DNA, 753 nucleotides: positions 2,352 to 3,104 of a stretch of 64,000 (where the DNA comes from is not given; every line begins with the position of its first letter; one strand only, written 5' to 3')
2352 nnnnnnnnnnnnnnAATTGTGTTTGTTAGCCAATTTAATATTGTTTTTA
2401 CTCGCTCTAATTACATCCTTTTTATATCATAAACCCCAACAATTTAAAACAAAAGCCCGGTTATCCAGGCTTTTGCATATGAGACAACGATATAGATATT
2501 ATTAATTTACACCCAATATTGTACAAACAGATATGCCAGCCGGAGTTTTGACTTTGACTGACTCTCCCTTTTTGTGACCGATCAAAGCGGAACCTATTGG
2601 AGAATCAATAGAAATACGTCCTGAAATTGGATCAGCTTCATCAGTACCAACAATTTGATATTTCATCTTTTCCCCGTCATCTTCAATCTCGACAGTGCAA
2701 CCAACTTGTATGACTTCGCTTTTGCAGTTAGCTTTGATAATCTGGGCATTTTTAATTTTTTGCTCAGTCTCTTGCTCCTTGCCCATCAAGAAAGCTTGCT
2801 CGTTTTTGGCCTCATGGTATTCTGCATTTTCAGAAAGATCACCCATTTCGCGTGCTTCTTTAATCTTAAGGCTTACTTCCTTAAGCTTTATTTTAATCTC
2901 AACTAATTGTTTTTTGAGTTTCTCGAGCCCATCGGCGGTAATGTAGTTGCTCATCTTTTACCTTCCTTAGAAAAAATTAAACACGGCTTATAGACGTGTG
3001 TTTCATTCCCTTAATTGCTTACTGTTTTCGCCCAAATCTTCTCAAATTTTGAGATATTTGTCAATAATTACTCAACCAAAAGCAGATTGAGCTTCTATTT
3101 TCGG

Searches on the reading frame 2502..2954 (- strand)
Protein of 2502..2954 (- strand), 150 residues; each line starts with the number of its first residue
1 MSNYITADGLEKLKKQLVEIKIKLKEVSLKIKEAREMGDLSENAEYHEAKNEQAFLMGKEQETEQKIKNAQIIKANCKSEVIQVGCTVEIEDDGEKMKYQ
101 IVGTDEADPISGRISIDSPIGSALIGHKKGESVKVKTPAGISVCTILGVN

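Call 61: search_protein_families(library=pfam, proteins=[window:2502-2954:-], max_evalue=0.001)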
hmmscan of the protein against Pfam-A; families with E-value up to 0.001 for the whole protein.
window:2502-2954:- (150 aa): 2 families
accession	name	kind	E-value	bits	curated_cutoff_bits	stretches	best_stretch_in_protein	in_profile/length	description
PF01272.25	GreA_GreB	-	4.8e-24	84.6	26.9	1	80-149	4-75/77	Transcription elongation factor, GreA/GreB, C-term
PF03449.20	GreA_GreB_N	-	1.5e-20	73.6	24.5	1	3-72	1-71/71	Transcription elongation factor, N-terminal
